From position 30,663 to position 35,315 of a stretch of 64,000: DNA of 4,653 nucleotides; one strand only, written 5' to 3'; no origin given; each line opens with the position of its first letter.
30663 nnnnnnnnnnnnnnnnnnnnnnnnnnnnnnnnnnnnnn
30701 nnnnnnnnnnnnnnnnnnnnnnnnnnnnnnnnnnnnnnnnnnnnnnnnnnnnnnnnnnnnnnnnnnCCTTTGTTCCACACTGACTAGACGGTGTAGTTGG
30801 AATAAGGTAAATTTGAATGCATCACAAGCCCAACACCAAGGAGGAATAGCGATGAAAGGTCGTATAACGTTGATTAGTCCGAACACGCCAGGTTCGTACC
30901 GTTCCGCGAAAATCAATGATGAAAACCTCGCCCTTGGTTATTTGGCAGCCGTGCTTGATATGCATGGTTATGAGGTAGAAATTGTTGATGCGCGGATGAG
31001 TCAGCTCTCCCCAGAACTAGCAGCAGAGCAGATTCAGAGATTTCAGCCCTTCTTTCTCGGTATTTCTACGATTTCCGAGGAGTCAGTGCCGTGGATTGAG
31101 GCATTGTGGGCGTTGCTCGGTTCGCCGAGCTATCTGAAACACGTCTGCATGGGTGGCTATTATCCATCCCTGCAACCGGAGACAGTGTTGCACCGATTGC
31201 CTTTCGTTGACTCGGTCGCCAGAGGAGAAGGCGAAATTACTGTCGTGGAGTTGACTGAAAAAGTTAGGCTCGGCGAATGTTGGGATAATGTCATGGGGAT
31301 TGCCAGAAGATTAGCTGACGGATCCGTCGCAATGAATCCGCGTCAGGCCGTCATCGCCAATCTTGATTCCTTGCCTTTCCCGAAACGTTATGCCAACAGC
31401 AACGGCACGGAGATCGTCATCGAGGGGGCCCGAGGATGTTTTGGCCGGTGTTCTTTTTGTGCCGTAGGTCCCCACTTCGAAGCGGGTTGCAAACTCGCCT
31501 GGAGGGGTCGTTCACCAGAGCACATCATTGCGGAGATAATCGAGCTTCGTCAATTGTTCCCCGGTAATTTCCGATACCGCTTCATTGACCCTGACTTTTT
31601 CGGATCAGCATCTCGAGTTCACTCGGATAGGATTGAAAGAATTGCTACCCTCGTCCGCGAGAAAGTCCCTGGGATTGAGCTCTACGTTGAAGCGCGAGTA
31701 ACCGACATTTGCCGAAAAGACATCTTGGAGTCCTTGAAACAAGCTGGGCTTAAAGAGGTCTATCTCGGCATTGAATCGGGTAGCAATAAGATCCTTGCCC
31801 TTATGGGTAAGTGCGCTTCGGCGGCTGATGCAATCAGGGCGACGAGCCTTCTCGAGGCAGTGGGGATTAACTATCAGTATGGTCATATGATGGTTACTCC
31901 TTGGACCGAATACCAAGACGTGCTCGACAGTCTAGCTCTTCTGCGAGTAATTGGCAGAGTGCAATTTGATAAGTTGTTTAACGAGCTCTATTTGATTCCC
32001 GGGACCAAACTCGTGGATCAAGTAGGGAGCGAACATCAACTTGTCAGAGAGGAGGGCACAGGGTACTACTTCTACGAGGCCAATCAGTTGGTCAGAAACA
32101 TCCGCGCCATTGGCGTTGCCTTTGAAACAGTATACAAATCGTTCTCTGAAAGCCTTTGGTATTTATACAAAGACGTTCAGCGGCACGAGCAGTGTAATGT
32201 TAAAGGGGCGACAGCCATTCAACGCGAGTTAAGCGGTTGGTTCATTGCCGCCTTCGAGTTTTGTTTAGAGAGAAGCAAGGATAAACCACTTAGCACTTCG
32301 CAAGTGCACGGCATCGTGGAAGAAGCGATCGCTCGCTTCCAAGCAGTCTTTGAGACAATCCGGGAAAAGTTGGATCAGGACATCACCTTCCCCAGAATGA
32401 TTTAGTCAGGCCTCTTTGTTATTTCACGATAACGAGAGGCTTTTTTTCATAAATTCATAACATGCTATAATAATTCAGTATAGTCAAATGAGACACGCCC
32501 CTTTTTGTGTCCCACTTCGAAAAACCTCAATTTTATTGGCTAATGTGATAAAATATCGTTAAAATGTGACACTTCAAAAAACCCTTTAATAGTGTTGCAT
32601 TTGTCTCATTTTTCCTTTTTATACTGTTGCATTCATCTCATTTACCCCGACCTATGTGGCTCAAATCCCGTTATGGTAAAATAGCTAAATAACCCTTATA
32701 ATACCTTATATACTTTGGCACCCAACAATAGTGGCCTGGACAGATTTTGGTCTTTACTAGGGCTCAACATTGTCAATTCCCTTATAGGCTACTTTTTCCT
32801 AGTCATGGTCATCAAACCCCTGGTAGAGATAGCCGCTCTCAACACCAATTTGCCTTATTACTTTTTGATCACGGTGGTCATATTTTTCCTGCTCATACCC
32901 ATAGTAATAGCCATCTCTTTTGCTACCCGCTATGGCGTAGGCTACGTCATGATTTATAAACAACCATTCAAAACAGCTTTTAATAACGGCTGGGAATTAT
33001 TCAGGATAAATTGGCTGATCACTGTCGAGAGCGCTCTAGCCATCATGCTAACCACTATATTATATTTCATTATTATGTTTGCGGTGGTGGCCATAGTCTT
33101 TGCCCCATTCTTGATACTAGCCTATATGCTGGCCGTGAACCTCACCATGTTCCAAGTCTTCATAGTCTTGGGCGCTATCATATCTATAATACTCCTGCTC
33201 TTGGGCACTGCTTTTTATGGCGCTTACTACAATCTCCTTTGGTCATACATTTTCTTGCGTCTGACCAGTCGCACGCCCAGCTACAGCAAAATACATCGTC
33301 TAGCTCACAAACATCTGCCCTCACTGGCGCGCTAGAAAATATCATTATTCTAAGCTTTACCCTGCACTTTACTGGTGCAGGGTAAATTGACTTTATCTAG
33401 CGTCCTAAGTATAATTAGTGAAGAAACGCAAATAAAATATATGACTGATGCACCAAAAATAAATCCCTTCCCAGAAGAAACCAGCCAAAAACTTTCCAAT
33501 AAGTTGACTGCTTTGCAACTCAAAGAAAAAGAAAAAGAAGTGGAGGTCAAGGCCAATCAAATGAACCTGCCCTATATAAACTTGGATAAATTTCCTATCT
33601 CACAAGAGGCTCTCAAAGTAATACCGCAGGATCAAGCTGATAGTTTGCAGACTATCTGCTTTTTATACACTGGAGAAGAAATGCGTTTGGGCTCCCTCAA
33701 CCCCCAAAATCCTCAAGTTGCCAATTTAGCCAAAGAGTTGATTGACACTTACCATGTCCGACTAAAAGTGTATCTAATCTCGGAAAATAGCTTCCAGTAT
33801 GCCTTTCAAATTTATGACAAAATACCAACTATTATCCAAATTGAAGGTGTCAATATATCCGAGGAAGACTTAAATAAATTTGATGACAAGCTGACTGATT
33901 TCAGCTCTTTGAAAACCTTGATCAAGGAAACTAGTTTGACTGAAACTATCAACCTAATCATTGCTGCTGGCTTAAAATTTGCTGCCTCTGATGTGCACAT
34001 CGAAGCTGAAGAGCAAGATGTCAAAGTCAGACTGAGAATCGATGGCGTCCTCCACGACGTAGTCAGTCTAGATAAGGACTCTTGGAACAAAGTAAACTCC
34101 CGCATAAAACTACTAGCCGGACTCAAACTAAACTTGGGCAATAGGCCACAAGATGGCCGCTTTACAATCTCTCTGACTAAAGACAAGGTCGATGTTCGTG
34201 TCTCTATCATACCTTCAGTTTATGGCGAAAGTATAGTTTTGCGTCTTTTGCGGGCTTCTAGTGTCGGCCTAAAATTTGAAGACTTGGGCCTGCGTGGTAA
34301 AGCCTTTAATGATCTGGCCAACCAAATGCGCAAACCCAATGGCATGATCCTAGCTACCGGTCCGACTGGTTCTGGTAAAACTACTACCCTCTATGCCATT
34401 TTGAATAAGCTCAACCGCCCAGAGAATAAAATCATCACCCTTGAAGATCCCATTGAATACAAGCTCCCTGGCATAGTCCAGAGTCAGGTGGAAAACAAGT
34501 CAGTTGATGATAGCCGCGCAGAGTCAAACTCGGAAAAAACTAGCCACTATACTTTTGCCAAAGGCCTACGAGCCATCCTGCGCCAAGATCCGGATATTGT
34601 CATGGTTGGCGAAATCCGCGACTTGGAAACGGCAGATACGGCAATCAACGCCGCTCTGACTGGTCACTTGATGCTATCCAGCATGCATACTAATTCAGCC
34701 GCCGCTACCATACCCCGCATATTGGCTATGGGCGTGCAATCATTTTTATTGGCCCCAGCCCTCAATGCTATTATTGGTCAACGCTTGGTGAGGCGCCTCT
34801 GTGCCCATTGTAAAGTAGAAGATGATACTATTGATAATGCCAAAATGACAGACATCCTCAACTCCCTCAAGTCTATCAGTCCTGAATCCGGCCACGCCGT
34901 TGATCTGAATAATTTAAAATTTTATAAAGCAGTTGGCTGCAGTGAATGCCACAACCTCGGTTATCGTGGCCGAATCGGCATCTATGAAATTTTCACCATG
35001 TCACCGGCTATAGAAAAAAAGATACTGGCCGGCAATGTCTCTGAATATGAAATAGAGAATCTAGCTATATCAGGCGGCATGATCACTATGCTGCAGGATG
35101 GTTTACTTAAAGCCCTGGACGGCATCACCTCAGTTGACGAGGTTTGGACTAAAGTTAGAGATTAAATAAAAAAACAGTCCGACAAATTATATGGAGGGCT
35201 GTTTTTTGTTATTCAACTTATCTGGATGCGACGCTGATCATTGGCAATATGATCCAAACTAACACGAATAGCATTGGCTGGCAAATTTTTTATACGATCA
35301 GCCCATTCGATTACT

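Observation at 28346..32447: Divergent GC-rich islet: second TyrRS paralog facing an unknown protein and a B12-binding radical SAM enzyme with duplicated 5' leaders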

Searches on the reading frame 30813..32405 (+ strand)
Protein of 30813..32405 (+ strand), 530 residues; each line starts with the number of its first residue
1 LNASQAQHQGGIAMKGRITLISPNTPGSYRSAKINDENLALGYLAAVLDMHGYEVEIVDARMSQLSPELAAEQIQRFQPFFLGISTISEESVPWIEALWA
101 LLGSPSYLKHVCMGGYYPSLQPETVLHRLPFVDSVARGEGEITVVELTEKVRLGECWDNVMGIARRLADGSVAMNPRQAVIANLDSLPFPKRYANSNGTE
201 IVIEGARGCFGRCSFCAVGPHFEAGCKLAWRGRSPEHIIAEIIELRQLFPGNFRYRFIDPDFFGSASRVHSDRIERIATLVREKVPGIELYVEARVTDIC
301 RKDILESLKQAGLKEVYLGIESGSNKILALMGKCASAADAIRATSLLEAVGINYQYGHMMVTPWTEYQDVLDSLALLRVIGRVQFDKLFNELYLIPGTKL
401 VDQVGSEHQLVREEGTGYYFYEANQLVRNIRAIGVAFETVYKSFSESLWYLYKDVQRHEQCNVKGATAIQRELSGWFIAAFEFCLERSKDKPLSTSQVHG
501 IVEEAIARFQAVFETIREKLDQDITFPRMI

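Call 6: search_protein_families(library=pfam, proteins=[window:30813-32405:+])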
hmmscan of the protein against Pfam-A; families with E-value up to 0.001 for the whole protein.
window:30813-32405:+ (530 aa): 2 families
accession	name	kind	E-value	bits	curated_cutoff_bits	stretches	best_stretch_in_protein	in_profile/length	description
PF04055.27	Radical_SAM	-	9.1e-14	52.4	29.5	1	206-371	4-160/166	Radical SAM superfamily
PF02310.24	B12-binding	-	7.9e-13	48.8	32.1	1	38-147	14-120/121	B12 binding domain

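Call 7: search_protein_families(library=ncbifam, proteins=[window:30813-32405:+])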
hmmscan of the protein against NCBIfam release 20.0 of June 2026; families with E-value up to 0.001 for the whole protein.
window:30813-32405:+ (530 aa): 17 families
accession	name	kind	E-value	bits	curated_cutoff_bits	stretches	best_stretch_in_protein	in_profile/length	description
TIGR04014.1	B12_SAM_MJ_0865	equivalog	3.6e-27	95.2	360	1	111-470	71-431/434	methyl-coenzyme M reductase glutamine C-methyltransferase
TIGR02026.1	BchE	equivalog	1.2e-25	90.4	481.35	1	17-352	1-337/497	magnesium-protoporphyrin IX monomethyl ester anaerobic oxidative cyclase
NF040546.1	rSAM_CUAEP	equivalog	7.6e-23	80.9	500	1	38-406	13-370/468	CUAEP/CCAEP-tail radical SAM (seleno)protein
TIGR03471.1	HpnJ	equivalog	1.9e-22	79.8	577.6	1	111-408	100-391/472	hopanoid biosynthesis associated radical SAM protein HpnJ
TIGR03975.1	rSAM_ocin_1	subfamily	3.3e-21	75.4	281.85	1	117-377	167-427/606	RiPP maturation radical SAM C-methyltransferase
TIGR04013.1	B12_SAM_MJ_1487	hypoth_equivalog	2.2e-19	69.6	251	1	103-402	65-355/382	TIGR04013 family B12-binding domain/radical SAM domain-containing protein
TIGR04072.2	rSAM_ladder_B12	equivalog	2.2e-17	62.8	360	1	40-414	20-382/443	lipid biosynthesis B12-binding/radical SAM protein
NF050148.1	rSAM_ApyD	equivalog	1.1e-15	57.2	750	1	39-406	26-395/645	RiPP biosynthesis radical SAM protein ApyD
TIGR04367.1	HpnR_B12_rSAM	equivalog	1.7e-15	56.6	650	1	33-353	17-326/490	hopanoid C-3 methylase HpnR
NF040542.1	rSAM_RCCLKC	equivalog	1.4e-14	54.1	450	1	110-372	80-342/423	arsinothricin biosynthesis radical SAM protein ArsL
TIGR04479.1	bcpD_PhpK_rSAM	subfamily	1.1e-13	50.4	600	1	37-377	71-406/504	PhpK family radical SAM P-methyltransferase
TIGR04385.1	B12_rSAM_cofa1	equivalog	5.5e-13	48.9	450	1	43-384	25-368/438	B12 lower ligand biosynthesis radical SAM protein BzaD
NF038361.1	rSAM_Sden_1168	equivalog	5.9e-13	48.2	575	1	124-328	191-398/560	Sden_1168 family B12-binding radical SAM P-methyltransferase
TIGR04295.1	B12_rSAM_oligo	hypoth_equivalog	1e-11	44.2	400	1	39-341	26-323/422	TIGR04295 family B12-binding domain-containing radical SAM protein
NF033712.0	B12_rSAM_KedN5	subfamily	6.3e-11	41.2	700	1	39-219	18-214/624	KedN5 family methylcobalamin-dependent radical SAM C-methyltransferase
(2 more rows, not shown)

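Call 67: search_solved_structures(query=window:30852-32402:+, max_evalue=0.001)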
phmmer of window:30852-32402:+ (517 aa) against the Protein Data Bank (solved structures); distinct sequences matched with E-value up to 0.001: 2.
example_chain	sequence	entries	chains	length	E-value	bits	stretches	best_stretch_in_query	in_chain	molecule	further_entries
9ccb_A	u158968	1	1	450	4e-17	65.6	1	104-392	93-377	Radical SAM core domain-containing protein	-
5ul2_A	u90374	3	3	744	5.9e-11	45.2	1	25-352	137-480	OxsB protein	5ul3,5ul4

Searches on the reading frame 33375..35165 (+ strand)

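Call 6: search_protein_families(library=pfam, proteins=[window:33375-35165:+])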
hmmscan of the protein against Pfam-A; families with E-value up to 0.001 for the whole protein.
window:33375-35165:+ (596 aa): 4 families
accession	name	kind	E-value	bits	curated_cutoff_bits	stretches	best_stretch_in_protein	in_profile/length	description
PF00437.27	T2SSE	-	1e-115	386.8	24.9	1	186-590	6-368/370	Type II/IV secretion system protein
PF05157.20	MshEN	-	2.2e-05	24.8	23.1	1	64-145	2-81/90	MshEN domain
PF25199.1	nSTAND_NTPase5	-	8.3e-05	22.9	34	1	313-364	31-84/145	Novel STAND NTPase 5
PF13401.12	AAA_22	-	0.00028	21.6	27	1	321-359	4-44/130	AAA domain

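Call 7: search_protein_families(library=ncbifam, proteins=[window:33375-35165:+])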
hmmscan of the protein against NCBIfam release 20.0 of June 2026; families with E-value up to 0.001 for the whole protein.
window:33375-35165:+ (596 aa): 17 families
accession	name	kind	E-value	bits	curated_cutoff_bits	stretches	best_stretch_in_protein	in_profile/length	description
TIGR02538.1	type_IV_pilB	equivalog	2.8e-138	462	675.65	1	26-592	17-560/564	type IV-A pilus assembly ATPase PilB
TIGR02533.1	type_II_gspE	equivalog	3.4e-132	441.5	630.25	1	127-591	45-483/486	type II secretion system ATPase GspE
NF007755.0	PRK10436.1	equivalog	1.3e-113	380.2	617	1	163-591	60-456/465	type II secretion system protein GspE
NF053534.1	T4PilAsmATPsTfpB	equivalog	3.6e-107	359.2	850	1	32-592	45-580/584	type IV pilus assembly ATPase TfpB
NF041000.1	ATPase_ComGA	equivalog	3.2e-67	226.3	300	1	195-473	3-266/267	competence type IV pilus ATPase ComGA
TIGR01420.1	pilT_fam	subfamily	3.8e-52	177.6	319.1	1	192-475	2-271/343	PilT/PilU family type 4a pilus ATPase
TIGR02525.1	plasmid_TraJ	equivalog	7.7e-28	97.5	368.3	1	312-453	139-273/372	plasmid transfer ATPase TraJ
TIGR02524.1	dot_icm_DotB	equivalog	2.7e-21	76.2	463.3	1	320-451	132-258/358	Dot/Icm type IV secretion system ATPase DotB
NF058587.1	archaellum_moto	equivalog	8.5e-19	67.7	550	1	325-449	278-393/527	archaellum flagellar ATPase motor FlaI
TIGR03819.1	heli_sec_ATPase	hypoth_equivalog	8.5e-16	58.1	373.15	1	228-465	87-313/340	TadA family conjugal transfer-associated ATPase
TIGR02788.1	VirB11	equivalog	2e-13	50.1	249.95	1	324-456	146-269/308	P-type DNA transfer ATPase VirB11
NF053672.1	bindosome_BasE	exception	1.7e-12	46.8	1000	1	327-467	275-400/512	bindosome assembly system ATPase subunit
TIGR02782.1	TrbB_P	equivalog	3.4e-11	43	304.55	1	323-450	137-253/303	P-type conjugative transfer ATPase TrbB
NF010469.0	PRK13894.1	subfamily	8.7e-09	35.1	508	1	322-451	149-266/320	conjugal transfer ATPase TrbB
NF010407.0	PRK13833.1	subfamily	1.5e-08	34.5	499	1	325-450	147-260/323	conjugal transfer protein TrbB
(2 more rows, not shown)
